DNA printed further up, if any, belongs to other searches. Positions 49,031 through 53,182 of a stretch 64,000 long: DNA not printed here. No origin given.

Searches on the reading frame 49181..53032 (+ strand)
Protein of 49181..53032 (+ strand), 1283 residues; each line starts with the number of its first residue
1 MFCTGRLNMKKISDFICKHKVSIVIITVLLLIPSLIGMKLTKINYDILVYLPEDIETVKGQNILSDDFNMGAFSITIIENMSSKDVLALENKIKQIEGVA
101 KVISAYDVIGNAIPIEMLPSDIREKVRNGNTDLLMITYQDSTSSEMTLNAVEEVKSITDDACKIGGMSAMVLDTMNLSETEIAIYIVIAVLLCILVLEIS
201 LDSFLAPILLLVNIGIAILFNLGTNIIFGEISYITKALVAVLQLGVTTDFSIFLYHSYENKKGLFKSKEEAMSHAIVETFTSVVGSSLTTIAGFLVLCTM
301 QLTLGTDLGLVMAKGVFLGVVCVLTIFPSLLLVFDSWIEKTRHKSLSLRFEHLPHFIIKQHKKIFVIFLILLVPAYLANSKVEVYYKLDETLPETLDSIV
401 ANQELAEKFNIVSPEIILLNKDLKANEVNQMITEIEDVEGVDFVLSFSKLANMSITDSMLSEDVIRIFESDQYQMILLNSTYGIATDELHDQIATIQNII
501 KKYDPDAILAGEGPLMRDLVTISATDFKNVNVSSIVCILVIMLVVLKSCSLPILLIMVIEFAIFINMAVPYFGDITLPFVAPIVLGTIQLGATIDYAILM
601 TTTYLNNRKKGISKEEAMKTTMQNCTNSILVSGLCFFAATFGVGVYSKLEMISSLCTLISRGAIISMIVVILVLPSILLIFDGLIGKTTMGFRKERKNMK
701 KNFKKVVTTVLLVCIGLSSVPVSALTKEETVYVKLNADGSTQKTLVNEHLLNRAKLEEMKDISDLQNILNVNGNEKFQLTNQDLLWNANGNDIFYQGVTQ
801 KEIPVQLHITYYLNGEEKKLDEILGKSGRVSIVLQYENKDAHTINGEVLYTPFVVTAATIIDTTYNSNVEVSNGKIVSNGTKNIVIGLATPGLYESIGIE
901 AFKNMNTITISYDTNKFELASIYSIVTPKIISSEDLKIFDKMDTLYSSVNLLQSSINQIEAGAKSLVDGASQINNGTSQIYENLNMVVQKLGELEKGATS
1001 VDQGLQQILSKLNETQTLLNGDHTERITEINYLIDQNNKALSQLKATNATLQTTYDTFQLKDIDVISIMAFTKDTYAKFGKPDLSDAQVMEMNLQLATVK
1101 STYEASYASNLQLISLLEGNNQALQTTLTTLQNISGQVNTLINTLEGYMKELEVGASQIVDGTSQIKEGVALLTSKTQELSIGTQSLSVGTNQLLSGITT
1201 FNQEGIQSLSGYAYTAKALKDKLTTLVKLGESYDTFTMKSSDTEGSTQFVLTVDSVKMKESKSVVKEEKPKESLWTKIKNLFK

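Call 110: search_protein_families(library=pfam, proteins=[window:49181-53032:+], max_evalue=0.00001)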
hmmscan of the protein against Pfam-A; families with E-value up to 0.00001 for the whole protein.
window:49181-53032:+ (1283 aa): 1 family
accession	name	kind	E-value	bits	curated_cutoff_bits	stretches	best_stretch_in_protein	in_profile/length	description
PF03176.21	MMPL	-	2.8e-51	174.9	20.5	2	478-706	92-322/333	MMPL family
